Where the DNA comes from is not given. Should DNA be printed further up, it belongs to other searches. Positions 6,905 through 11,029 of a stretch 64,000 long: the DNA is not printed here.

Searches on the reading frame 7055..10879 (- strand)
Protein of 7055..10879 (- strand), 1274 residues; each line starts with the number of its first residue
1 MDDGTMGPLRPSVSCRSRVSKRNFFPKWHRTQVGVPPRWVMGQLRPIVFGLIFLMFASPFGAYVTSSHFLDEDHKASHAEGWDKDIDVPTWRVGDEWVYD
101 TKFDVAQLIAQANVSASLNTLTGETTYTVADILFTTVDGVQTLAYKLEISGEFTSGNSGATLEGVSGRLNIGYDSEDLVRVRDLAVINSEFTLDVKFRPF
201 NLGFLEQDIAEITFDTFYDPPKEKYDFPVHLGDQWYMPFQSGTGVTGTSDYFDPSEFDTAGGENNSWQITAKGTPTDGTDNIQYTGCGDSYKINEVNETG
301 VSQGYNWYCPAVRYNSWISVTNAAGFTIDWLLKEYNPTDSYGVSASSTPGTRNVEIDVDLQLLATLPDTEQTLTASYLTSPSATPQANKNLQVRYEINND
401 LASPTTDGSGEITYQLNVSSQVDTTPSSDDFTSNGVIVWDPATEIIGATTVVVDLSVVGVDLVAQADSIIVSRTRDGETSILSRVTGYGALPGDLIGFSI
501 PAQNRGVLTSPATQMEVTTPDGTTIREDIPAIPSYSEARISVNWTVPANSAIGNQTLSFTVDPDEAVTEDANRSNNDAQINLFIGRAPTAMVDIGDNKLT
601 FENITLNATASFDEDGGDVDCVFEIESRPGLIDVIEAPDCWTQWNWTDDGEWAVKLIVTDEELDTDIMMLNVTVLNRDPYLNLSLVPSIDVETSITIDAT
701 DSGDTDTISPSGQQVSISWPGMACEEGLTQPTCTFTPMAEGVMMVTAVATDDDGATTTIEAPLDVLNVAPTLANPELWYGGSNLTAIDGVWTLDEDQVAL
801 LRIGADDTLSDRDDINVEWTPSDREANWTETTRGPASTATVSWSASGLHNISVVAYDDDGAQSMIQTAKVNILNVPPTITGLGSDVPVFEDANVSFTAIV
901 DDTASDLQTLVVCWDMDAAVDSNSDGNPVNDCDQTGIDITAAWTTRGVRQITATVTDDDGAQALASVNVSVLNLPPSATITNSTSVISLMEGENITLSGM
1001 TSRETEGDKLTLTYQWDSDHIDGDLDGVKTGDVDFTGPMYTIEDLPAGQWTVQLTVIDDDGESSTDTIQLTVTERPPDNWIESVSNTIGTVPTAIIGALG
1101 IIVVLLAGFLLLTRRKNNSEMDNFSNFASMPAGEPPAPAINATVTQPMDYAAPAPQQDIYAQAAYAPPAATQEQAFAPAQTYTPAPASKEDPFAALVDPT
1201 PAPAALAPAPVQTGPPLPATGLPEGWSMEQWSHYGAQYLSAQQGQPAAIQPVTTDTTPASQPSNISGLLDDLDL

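Call 83: search_protein_families(library=pfam, proteins=[window:7055-10879:-], max_evalue=0.001)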
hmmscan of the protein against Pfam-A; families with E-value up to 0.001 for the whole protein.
window:7055-10879:- (1274 aa): 4 families
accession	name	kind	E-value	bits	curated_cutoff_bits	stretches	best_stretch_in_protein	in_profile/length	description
PF00801.26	PKD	-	3.7e-10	40.1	23.5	0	988-1067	10-76/80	PKD domain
PF18911.6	PKD_4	-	6e-08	33.1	27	0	985-1072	10-85/85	PKD domain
PF07705.17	CARDB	-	8.2e-06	26.4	22.7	1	492-577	17-98/101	CARDB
PF22352.2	K319L-like_PKD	-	2.2e-05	24.8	27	1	992-1072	11-84/84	K319L-like, PKD domain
